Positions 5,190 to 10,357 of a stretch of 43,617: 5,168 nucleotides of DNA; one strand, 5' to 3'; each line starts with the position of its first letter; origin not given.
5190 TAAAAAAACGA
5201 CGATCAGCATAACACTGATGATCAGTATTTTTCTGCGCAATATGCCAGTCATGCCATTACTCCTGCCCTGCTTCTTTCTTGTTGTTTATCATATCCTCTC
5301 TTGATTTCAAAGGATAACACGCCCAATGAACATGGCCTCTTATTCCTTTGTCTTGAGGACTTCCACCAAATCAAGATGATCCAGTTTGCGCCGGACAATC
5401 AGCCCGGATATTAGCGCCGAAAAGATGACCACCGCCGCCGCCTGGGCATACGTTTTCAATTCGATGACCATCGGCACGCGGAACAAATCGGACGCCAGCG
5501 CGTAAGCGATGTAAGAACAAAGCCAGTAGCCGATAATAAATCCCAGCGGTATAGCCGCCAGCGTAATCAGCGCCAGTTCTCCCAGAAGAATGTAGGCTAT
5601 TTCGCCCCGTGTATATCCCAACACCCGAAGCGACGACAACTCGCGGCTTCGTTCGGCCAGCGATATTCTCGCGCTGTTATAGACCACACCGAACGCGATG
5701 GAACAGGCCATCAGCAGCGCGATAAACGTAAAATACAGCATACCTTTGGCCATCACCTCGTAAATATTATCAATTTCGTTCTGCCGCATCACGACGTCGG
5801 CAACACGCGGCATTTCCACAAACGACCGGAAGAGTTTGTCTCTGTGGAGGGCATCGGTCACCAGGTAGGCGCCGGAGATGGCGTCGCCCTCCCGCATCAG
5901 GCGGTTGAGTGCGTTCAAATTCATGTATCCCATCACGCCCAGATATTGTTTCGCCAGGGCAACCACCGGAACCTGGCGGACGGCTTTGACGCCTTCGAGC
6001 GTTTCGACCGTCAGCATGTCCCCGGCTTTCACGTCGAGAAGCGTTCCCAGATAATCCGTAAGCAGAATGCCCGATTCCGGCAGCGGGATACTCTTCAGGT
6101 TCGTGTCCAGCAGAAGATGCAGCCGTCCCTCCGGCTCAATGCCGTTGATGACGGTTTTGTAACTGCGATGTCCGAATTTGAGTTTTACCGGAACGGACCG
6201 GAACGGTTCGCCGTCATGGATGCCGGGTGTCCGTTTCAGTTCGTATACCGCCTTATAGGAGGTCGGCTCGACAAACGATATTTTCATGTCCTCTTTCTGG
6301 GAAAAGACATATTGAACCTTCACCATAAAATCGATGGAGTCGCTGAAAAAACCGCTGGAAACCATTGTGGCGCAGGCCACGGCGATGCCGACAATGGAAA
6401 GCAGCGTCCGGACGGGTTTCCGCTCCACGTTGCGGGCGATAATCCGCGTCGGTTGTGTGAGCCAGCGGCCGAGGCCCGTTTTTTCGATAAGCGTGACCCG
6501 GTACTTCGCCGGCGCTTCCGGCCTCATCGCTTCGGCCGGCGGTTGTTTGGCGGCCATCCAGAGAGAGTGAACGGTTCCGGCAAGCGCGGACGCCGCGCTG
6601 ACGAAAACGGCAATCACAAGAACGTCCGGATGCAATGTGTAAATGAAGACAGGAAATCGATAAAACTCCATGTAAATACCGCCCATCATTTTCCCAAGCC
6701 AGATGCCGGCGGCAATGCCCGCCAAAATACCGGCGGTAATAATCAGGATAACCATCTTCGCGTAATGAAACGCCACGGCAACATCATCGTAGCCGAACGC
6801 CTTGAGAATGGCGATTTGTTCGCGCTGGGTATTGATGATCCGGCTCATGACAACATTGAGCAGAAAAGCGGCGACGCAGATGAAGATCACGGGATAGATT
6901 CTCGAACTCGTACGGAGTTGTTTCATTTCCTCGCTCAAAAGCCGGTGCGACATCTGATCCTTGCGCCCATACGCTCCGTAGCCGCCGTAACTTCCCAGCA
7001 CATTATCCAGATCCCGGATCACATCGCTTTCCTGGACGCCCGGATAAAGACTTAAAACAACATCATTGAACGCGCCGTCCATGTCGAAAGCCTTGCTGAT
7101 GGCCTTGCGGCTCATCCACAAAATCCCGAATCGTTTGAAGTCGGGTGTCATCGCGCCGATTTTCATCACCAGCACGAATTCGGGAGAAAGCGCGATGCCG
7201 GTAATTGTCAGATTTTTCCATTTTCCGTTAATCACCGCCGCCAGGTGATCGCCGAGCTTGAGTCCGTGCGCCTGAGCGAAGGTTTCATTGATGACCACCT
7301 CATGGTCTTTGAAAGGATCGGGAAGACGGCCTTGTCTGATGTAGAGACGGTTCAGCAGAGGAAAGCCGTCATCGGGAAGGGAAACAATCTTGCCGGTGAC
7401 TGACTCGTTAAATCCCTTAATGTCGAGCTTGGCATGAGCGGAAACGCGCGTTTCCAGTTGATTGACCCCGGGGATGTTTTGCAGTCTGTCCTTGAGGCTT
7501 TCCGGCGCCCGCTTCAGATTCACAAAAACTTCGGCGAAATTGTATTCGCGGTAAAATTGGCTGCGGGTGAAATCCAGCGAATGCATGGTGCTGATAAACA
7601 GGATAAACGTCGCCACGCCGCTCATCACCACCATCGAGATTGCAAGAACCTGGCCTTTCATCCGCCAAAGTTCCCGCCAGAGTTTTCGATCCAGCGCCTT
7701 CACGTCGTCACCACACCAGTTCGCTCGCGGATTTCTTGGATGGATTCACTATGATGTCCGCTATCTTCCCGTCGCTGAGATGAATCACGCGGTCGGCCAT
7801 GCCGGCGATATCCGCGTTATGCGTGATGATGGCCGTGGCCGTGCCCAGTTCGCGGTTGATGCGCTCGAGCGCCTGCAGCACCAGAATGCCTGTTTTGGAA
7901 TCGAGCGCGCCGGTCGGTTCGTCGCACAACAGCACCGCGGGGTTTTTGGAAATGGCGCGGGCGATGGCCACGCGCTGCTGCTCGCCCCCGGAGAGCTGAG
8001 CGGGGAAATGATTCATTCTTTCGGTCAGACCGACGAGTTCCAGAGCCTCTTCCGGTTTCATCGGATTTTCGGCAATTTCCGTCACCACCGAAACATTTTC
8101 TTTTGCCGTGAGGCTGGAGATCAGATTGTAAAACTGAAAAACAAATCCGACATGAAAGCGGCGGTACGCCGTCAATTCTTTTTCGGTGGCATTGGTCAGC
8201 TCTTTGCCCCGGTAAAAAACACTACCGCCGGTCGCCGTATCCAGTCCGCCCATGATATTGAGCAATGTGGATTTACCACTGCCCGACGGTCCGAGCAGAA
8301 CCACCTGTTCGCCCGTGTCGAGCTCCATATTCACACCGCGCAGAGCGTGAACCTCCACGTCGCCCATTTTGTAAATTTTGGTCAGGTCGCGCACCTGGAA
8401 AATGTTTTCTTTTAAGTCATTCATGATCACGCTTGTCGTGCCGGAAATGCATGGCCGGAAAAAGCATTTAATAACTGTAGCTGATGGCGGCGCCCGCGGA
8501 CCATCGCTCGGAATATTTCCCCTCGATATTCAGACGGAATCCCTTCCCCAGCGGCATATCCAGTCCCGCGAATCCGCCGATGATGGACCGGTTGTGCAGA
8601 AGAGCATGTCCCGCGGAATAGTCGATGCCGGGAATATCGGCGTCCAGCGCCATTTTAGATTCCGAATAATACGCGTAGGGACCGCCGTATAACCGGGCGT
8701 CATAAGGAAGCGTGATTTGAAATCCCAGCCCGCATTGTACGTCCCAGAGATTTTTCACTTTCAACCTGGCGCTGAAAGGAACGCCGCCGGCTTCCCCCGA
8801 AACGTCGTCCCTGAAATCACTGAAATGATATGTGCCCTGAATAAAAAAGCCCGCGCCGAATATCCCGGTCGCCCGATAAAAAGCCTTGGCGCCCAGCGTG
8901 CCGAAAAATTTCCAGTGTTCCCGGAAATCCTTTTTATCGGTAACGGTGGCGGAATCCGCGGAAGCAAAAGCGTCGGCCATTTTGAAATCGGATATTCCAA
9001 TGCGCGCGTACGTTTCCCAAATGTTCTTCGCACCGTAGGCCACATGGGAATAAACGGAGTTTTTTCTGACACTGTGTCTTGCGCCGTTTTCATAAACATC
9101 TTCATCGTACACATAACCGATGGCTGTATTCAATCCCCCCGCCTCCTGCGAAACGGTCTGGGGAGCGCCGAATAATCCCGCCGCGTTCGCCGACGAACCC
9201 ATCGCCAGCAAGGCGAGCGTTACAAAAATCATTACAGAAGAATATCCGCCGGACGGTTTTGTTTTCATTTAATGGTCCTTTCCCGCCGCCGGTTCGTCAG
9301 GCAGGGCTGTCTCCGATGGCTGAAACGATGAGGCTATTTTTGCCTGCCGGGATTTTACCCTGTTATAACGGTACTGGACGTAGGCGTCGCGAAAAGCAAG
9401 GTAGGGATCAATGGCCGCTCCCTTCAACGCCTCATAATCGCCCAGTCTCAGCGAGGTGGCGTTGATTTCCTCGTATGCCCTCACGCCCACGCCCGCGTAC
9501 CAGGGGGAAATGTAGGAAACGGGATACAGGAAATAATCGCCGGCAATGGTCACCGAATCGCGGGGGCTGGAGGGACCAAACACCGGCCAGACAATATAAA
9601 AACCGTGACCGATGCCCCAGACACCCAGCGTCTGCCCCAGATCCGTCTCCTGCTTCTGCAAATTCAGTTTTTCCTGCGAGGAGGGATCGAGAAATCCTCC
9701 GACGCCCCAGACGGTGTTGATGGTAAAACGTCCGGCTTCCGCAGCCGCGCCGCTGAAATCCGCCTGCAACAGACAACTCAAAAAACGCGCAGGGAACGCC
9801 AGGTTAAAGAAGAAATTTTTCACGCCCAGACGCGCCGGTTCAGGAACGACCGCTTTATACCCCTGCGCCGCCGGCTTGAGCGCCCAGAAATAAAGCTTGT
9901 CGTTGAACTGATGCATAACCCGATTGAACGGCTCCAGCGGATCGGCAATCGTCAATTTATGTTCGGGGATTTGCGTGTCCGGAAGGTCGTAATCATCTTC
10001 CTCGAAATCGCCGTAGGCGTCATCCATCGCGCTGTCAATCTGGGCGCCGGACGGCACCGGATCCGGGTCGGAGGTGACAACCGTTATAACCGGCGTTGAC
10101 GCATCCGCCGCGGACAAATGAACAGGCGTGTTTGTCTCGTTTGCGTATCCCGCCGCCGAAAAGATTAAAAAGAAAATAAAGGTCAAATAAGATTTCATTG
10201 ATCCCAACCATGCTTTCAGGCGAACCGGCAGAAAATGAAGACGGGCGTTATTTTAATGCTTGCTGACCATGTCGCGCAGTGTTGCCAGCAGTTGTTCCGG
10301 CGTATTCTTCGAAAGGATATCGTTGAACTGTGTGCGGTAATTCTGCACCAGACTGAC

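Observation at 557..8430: Orphan radical SAM/SPASM enzyme paired with a stand-alone condensation-domain protein, next to a tripartite-type ABC exporter and a MarR regulator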

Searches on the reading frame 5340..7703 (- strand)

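Call 3: search_protein_families(library=pfam, proteins=[window:5340-7703:-], max_evalue=0.01)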
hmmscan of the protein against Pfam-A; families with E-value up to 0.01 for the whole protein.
window:5340-7703:- (787 aa): 2 families
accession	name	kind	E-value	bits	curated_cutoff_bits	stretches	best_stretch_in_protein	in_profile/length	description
PF02687.27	FtsX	-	2e-28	99.3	25.5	2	661-774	2-115/120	FtsX-like permease C-terminal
PF12704.14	MacB_PCD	-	8.1e-09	36.5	27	1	26-233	8-205/207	MacB-like periplasmic core domain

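Call 4: search_protein_families(library=ncbifam, proteins=[window:5340-7703:-], max_evalue=0.01)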
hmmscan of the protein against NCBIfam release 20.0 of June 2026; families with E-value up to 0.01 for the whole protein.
window:5340-7703:- (787 aa): 3 families
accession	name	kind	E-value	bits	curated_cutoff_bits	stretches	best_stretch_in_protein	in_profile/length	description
TIGR02212.1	lolCE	equivalog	2.1e-13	50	362.45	2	26-395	31-410/411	lipoprotein-releasing ABC transporter permease subunit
TIGR03434.1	ADOP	subfamily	5.1e-09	34.8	622.3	2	681-785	296-401/803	ADOP family duplicated permease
NF038347.1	FtsX_Gpos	exception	0.0035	16.7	225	1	570-769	80-281/296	permease-like cell division protein FtsX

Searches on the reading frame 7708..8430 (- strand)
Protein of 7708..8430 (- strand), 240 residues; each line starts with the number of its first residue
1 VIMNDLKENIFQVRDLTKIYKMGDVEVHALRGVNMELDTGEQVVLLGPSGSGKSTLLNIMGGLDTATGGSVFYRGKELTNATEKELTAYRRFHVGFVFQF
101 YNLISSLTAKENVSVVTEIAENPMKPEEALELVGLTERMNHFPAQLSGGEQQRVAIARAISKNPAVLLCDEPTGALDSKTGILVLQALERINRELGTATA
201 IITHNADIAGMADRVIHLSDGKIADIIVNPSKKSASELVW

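Call 3: search_protein_families(library=pfam, proteins=[window:7708-8430:-], max_evalue=0.01)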
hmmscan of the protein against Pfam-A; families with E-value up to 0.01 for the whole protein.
window:7708-8430:- (240 aa): 8 families
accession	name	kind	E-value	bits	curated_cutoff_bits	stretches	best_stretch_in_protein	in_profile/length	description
PF00005.33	ABC_tran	-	5.9e-34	118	25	1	30-173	1-136/137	ABC transporter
PF13555.12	AAA_29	-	7.1e-05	22.9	27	1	29-57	11-39/61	P-loop containing region of AAA domain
PF03193.22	RsgA_GTPase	-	0.00011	22.6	30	1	18-65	85-132/174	RsgA GTPase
PF02463.25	SMC_N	-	0.00042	20.3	40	0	132-218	123-211/220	RecF/RecN/SMC N terminal domain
PF13521.12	AAA_28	-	0.0005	20.8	27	0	43-60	2-19/164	AAA domain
PF01695.23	IstB_IS21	-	0.002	18.1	24.1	0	26-74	79-126/238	IstB-like ATP binding protein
PF13304.12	AAA_21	-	0.0021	18.6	27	1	44-84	3-54/304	AAA domain, putative AbiEii toxin, Type IV TA system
PF13191.12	AAA_16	-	0.0028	18.6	32.6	1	39-110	23-85/167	AAA ATPase domain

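Call 4: search_protein_families(library=ncbifam, proteins=[window:7708-8430:-], max_evalue=0.01)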
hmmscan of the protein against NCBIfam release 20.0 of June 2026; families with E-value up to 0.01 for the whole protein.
window:7708-8430:- (240 aa): 190 families (the best 25 are shown)
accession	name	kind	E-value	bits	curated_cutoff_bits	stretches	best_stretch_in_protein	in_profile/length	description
TIGR02982.1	heterocyst_DevA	subfamily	5.5e-62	209.2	295.8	1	11-223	2-219/220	ABC exporter ATP-binding subunit, DevA family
TIGR02211.1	LolD_lipo_ex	equivalog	3.2e-61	206.7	307.75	1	10-224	1-220/221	lipoprotein-releasing ABC transporter ATP-binding protein LolD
NF007879.0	PRK10584.1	equivalog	6.7e-57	192.8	336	1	8-224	4-225/228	putative ABC transporter ATP-binding protein YbbA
NF007826.0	PRK10535.1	equivalog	1.9e-56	191.7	966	1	10-232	4-227/648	macrolide ABC transporter ATP-binding protein/permease MacB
NF038007.1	ABC_ATP_DarD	equivalog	9.5e-55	185.4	375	1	12-223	3-218/218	darobactin export ABC transporter ATP-binding protein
NF008639.0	PRK11629.1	equivalog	3.5e-54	183.7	360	1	9-225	5-226/234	lipoprotein-releasing ABC transporter ATP-binding protein LolD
TIGR02673.1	FtsE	equivalog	6.6e-52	176.3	264.85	1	13-222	4-214/214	cell division ATP-binding protein FtsE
TIGR03608.1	L_ocin_972_ABC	subfamily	1.5e-51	174.8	254.85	1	27-218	11-206/206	putative bacteriocin export ABC transporter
TIGR02314.1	ABC_MetN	equivalog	1.6e-50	172.1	499.7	1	12-223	3-219/343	methionine ABC transporter ATP-binding protein MetN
TIGR03265.1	PhnT2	equivalog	4.9e-50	170.7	457.7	1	12-226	6-216/353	putative 2-aminoethylphosphonate ABC transporter ATP-binding protein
TIGR02315.1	ABC_phnC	equivalog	3.6e-48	164.1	266.1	1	11-223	2-224/243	phosphonate ABC transporter ATP-binding protein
NF040933.2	ABC_arch_GlcV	equivalog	4.7e-48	163.9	450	1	12-226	4-223/357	glucose ABC transporter ATP-binding protein GlcV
TIGR00968.1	3a0106s01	subfamily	2.2e-46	158.3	342.75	1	26-226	12-212/237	sulfate ABC transporter ATP-binding protein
NF007027.0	PRK09493.1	equivalog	2.8e-42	144.7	379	1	26-225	13-216/240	glutamine ABC transporter ATP-binding protein GlnQ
NF006987.0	PRK09452.1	equivalog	6.7e-42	143.5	482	1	6-225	13-228/378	spermidine/putrescine ABC transporter ATP-binding protein PotA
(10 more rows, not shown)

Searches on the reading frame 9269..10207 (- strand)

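Call 3: search_protein_families(library=pfam, proteins=[window:9269-10207:-], max_evalue=0.01)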
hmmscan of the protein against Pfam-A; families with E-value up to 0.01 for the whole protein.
window:9269-10207:- (312 aa): 1 family
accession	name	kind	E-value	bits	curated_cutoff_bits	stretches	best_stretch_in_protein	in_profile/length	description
PF04333.18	MlaA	-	8e-68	228.4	25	1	88-281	2-193/195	MlaA lipoprotein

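Call 4: search_protein_families(library=ncbifam, proteins=[window:9269-10207:-], max_evalue=0.01)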
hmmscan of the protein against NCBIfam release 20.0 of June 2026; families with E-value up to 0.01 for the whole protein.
window:9269-10207:- (312 aa): 1 family
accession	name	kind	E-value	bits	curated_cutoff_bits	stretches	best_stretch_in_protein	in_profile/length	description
NF011672.1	PRK15091.1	equivalog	7.3e-37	127.1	375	1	86-301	28-241/252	phospholipid-binding lipoprotein MlaA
